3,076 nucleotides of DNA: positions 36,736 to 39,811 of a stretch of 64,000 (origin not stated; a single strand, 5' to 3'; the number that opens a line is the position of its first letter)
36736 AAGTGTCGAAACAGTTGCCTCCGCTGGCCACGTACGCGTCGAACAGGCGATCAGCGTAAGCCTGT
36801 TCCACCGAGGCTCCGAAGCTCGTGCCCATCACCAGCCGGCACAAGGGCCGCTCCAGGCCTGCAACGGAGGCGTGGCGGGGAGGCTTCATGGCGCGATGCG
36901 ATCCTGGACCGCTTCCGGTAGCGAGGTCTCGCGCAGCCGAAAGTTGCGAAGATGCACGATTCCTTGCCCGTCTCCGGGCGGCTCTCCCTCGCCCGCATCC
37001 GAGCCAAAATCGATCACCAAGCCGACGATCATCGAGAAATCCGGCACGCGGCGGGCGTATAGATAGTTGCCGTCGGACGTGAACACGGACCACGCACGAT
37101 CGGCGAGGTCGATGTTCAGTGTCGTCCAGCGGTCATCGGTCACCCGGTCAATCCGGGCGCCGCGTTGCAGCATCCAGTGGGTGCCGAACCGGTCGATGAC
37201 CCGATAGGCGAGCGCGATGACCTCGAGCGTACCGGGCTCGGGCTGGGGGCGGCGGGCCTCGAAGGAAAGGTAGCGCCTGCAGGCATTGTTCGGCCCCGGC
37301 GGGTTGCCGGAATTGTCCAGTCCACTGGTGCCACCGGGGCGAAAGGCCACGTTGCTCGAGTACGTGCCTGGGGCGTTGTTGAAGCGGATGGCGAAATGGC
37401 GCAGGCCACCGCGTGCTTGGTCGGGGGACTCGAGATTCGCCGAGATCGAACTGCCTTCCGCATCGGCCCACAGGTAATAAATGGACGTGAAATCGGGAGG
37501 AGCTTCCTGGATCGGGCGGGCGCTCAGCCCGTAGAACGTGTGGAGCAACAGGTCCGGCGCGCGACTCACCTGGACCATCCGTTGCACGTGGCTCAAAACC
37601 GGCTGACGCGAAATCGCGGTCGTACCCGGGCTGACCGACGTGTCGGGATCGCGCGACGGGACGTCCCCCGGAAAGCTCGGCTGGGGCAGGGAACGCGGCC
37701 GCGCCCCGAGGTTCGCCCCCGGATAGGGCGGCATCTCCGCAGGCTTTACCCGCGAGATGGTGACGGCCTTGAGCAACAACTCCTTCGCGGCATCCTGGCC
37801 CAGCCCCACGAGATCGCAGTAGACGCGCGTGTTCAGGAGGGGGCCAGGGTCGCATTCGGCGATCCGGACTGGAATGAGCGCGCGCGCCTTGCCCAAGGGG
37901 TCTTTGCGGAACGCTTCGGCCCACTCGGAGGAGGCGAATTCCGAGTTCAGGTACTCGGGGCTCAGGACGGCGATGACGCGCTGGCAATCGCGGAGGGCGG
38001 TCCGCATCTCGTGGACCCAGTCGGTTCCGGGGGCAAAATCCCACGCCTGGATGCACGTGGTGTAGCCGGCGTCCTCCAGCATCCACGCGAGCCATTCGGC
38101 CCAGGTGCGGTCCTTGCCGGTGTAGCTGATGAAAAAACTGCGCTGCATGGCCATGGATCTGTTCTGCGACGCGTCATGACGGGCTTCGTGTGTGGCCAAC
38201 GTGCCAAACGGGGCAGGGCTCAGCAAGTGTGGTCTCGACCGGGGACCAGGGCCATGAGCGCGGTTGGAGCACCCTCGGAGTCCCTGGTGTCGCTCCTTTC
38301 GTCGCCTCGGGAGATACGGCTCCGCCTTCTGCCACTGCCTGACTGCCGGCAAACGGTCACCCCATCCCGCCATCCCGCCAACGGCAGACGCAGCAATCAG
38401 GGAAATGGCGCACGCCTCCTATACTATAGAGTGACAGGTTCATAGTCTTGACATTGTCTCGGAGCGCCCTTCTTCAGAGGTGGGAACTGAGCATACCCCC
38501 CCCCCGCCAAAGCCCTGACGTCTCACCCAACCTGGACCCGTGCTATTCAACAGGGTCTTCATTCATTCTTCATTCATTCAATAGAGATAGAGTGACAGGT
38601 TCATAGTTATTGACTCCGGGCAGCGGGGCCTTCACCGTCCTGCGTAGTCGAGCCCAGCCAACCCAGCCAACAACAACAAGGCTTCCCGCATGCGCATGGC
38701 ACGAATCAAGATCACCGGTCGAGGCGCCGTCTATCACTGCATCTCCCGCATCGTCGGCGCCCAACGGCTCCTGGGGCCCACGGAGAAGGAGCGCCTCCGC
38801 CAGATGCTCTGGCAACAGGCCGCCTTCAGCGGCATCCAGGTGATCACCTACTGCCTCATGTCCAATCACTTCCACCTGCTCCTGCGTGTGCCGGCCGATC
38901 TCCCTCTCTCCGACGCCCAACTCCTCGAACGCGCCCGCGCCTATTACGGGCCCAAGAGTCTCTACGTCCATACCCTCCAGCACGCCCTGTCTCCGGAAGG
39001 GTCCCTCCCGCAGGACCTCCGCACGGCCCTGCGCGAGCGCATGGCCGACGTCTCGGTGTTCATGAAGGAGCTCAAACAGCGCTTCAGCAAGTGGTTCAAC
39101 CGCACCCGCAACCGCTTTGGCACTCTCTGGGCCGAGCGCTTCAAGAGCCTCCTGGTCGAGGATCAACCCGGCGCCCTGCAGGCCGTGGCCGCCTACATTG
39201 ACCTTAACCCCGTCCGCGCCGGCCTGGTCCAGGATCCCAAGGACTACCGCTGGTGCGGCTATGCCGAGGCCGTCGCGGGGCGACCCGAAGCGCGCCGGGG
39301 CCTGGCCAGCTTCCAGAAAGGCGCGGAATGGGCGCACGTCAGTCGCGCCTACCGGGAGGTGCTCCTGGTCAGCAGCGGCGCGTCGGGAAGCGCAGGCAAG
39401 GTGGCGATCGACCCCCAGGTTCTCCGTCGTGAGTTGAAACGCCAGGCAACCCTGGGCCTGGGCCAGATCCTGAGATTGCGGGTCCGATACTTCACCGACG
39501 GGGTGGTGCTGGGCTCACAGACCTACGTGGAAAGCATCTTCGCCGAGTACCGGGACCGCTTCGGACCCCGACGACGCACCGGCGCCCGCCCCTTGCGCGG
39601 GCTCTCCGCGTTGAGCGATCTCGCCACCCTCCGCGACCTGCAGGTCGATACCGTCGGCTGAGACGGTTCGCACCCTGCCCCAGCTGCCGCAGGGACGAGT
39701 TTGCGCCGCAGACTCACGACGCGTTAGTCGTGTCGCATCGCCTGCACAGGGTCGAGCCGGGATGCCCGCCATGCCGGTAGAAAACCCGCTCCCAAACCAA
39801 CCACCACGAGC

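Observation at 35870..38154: TIR protein with an unknown beta-rich sensor-like domain, translationally coupled to an aldo/keto reductase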

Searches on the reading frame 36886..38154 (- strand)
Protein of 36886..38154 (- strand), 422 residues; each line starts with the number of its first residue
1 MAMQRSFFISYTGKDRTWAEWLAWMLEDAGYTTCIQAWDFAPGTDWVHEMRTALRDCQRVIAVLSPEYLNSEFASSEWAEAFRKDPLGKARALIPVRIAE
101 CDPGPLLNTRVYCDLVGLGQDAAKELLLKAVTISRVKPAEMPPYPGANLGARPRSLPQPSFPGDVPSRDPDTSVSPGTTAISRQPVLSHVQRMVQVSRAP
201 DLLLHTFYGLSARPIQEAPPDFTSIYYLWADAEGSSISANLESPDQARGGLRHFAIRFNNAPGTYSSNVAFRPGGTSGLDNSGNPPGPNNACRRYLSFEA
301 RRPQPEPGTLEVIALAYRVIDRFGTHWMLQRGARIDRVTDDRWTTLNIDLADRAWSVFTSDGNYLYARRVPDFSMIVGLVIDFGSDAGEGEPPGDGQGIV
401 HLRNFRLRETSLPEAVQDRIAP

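Call 4: search_protein_families(library=pfam, proteins=[window:36886-38154:-], max_evalue=0.01)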
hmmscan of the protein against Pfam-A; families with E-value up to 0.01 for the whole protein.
window:36886-38154:- (422 aa): 2 families
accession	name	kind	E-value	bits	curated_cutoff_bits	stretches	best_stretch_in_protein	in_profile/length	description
PF13676.11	TIR_2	-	8.5e-36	123.6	28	1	7-125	1-120/122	TIR domain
PF01582.25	TIR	-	1.3e-07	32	21.3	1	25-96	24-94/179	TIR domain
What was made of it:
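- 36886..38154 (-): Gene 1: the 422-aa TIR-linker-X protein (effector-sensor fusion). Pfam TIR_2 (call 4).
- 37756..38154 (-): TIR domain, residues 1-133. Pfam TIR_2 at residues 7-125, E 8.5e-36 (call 4).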

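Call 5: search_protein_families(library=padloc, proteins=[window:36886-38154:-], max_evalue=0.01)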
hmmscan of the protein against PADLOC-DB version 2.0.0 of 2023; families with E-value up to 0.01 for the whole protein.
window:36886-38154:- (422 aa): 7 families
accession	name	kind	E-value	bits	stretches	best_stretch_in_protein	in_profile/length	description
PDLC03957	bSEFIR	-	1.1e-10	39.9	1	3-69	35-106/412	-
PDLC02421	Aga_TIR-PNTD1-PNTD2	-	1.8e-09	35.2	1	5-101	4-103/430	Class I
PDLC02403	Aga_TIR-PNTD1-PNTD2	-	1.6e-07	28.8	1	7-99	5-100/443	Class I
PDLC02012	SAVED5--SAVED_TIR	-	1.7e-05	22.1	1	6-88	15-96/404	-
PDLC02416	Aga_REase-TIR-PNTD1-PNTD2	-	0.00023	18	1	9-122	160-270/572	Class I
PDLC02400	Aga_TIR-PNTD1-PNTD2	-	0.0012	15.2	1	7-113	190-298/639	Class I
PDLC05062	PDC-S66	-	0.0028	15.2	1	6-87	150-232/282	-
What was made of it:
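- On SPARTA / short pAgo: PADLOC Aga_TIR hits cover residues 5-122 only (call 5).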

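Call 6: search_protein_families(library=ncbifam, proteins=[window:36886-38154:-], max_evalue=0.01)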
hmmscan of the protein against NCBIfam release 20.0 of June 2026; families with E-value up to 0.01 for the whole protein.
window:36886-38154:- (422 aa): 2 families
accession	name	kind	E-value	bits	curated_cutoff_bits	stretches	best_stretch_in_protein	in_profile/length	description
NF040588.1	FxsC_Nterm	equivalog_domain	2.1e-06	27.8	130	1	40-96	54-116/182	TIR-like protein FxsC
NF058526.1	Thoeris_type3_ThcB4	equivalog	2.9e-05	23.1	220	1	3-83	126-207/375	Thoeris type III anti-phage system protein ThcB4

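Call 8: search_solved_structures(query=window:36886-38154:-, max_evalue=1, show_alignments=2)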
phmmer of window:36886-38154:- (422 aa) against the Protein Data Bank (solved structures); distinct sequences matched with E-value up to 1: 23.
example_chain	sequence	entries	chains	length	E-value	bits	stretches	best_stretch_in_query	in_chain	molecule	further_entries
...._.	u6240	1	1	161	1.5e-05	27.6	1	4-77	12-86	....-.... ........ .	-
7nuw_A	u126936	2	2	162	1.5e-05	27.6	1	4-77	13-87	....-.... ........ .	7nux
7nt7_A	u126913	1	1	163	1.6e-05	27.6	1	4-77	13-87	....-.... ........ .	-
4w8h_A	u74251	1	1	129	2.9e-05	26.7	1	8-114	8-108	Toll-receptor-related 2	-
4w8g_A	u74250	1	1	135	3.4e-05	26.5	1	8-114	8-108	Toll-receptor-related 2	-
7ylf_A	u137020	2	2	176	0.0002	24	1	7-77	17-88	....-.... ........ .5 | Toll-like receptor 2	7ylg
4dom_A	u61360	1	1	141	0.002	20.6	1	7-99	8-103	Myeloid differentiation primary response protein MyD88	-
4eo7_A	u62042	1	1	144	0.0021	20.6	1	7-99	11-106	Myeloid differentiation primary response protein MyD88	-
8w8m_D2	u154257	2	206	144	0.0021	20.6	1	7-99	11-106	Myeloid differentiation primary response protein MyD88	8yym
2z5v_A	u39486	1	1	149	0.0023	20.4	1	7-99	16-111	Myeloid differentiation primary response protein MyD88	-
7beq_A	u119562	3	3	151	0.0024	20.4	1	7-99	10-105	Myeloid differentiation primary response protein MyD88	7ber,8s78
7l6w_A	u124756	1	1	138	0.0024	20.4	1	7-99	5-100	Myeloid differentiation primary response protein MyD88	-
2js7_A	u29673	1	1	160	0.0028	20.1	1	7-99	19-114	Myeloid differentiation primary response protein MyD88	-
4om7_A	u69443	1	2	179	0.0044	19.5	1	6-77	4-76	Toll-like receptor 6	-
6wt6_A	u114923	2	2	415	0.0077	18.7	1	8-97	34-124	Metazoan TIR-STING fusion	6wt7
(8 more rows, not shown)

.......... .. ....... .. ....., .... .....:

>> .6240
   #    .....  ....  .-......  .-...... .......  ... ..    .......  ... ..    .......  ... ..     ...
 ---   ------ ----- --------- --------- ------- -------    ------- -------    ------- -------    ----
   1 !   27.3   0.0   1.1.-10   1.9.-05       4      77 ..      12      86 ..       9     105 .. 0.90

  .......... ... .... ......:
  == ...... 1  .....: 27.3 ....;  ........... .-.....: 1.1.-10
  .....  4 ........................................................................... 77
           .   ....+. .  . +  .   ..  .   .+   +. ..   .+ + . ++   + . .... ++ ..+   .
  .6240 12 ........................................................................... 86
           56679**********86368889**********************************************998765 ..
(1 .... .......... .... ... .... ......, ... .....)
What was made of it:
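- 37924..37926 (-): Codon of Glu77, the conserved (catalytic-position) TIR glutamate. phmmer alignment of 'SEFASSE' to TLR1 'SEWCHYE' (call 8).
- Checked: 'SEFASSE' aligns to TLR1 'SEWCHYE', which puts Glu77 (codon 37926-37924) at the conserved TIR glutamate position (call 8).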

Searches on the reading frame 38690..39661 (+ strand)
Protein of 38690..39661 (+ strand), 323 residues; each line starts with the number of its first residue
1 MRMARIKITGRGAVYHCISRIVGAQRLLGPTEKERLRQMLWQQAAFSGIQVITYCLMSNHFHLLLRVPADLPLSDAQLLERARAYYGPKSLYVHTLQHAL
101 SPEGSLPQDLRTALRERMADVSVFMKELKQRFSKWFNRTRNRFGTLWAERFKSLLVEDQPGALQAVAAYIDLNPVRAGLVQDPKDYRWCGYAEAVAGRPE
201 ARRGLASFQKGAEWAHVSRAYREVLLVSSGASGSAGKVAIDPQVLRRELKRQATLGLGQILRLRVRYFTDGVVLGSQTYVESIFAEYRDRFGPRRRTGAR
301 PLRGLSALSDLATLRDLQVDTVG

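Call 4: search_protein_families(library=pfam, proteins=[window:38690-39661:+], max_evalue=0.01)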
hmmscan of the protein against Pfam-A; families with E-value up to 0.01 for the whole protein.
window:38690-39661:+ (323 aa): 1 family
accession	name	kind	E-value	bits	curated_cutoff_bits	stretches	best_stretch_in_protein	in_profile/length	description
PF01797.21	Y1_Tnp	-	6e-11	43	23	2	15-75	7-67/121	Transposase IS200 like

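Call 5: search_protein_families(library=padloc, proteins=[window:38690-39661:+], max_evalue=0.01)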
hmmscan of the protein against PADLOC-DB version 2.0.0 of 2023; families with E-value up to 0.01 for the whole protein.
window:38690-39661:+ (323 aa): 0 families

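Call 6: search_protein_families(library=ncbifam, proteins=[window:38690-39661:+], max_evalue=0.01)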
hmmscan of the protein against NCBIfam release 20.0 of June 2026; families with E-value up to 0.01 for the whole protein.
window:38690-39661:+ (323 aa): 1 family
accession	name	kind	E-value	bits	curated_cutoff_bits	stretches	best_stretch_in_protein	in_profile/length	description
NF047646.1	REP_Tyr_transpos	equivalog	2.5e-16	59.8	80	1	114-189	65-146/146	REP-associated tyrosine transposase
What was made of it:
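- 38690..39661 (+): Neighbouring IS200-like/RAYT-like Y1 transposase. This is context, not part of the module. NCBIfam REP_Tyr_transpos at 59.8 bits, below its cut-off (calls 4, 6).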
